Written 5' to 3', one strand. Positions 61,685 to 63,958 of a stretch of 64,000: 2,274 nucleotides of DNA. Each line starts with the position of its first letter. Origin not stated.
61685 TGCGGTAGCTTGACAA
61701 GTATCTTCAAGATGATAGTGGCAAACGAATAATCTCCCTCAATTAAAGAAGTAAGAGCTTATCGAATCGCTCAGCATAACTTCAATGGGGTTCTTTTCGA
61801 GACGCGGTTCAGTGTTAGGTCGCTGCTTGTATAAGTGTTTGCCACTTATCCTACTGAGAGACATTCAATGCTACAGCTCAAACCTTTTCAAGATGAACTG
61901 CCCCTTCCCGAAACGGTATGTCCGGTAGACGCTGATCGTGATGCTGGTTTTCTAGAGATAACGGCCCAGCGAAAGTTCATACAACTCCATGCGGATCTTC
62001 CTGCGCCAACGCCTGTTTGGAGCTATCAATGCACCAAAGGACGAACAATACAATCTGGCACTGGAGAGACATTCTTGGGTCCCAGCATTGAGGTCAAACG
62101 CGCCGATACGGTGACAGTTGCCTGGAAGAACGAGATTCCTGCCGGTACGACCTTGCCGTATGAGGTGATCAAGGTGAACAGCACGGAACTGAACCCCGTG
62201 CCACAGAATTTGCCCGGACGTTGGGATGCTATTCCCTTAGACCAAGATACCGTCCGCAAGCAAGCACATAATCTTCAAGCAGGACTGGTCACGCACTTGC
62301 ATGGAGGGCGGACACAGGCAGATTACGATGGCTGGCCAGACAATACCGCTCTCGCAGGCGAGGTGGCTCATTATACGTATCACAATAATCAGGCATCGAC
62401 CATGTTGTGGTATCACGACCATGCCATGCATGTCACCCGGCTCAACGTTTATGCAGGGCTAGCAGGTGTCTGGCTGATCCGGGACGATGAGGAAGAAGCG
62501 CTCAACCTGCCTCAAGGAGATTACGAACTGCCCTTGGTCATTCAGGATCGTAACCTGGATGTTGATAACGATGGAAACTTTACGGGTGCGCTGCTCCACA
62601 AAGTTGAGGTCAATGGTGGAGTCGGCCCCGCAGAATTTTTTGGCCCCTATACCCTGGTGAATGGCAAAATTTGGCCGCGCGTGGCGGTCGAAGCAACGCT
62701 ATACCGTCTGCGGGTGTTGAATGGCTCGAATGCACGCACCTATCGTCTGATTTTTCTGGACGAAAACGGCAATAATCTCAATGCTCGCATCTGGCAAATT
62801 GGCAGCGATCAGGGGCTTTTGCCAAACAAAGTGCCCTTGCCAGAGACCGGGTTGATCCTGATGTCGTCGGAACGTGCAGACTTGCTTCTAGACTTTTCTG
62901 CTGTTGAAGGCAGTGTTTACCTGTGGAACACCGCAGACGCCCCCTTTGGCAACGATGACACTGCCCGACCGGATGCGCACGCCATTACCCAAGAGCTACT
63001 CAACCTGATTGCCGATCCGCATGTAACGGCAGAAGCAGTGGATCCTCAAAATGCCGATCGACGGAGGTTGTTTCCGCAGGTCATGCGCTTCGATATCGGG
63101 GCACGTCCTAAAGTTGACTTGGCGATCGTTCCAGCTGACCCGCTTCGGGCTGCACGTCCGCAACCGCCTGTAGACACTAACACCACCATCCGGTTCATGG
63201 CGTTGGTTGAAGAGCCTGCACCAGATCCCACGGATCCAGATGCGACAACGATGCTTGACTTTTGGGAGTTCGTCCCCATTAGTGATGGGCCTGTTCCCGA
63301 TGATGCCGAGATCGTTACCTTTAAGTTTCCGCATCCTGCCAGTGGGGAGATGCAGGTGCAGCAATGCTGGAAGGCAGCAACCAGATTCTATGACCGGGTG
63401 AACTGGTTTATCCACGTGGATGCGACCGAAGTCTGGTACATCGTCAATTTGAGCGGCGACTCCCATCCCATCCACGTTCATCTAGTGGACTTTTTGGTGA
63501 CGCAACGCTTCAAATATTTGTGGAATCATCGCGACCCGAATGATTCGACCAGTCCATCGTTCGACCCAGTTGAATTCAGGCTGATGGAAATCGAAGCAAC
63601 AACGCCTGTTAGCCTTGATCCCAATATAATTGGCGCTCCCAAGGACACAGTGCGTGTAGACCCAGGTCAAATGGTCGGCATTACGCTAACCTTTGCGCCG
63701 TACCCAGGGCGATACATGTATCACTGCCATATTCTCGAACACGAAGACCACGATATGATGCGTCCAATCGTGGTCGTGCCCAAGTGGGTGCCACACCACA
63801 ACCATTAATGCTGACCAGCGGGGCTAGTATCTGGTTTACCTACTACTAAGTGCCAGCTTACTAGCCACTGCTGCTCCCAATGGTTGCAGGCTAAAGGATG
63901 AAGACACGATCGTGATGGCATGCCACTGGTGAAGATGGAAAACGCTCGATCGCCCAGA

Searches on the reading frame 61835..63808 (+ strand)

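Call 65: search_protein_families(library=pfam, proteins=[window:61835-63808:+], max_evalue=0.00001)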
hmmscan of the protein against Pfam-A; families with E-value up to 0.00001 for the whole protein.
window:61835-63808:+ (657 aa): 2 families
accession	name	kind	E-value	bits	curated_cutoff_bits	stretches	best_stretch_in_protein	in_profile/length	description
PF07731.20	Cu-oxidase_2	-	1.2e-17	64.4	20.4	1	526-649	37-135/137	Multicopper oxidase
PF07732.21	Cu-oxidase_3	-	3.2e-13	50.2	21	1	146-219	44-118/119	Multicopper oxidase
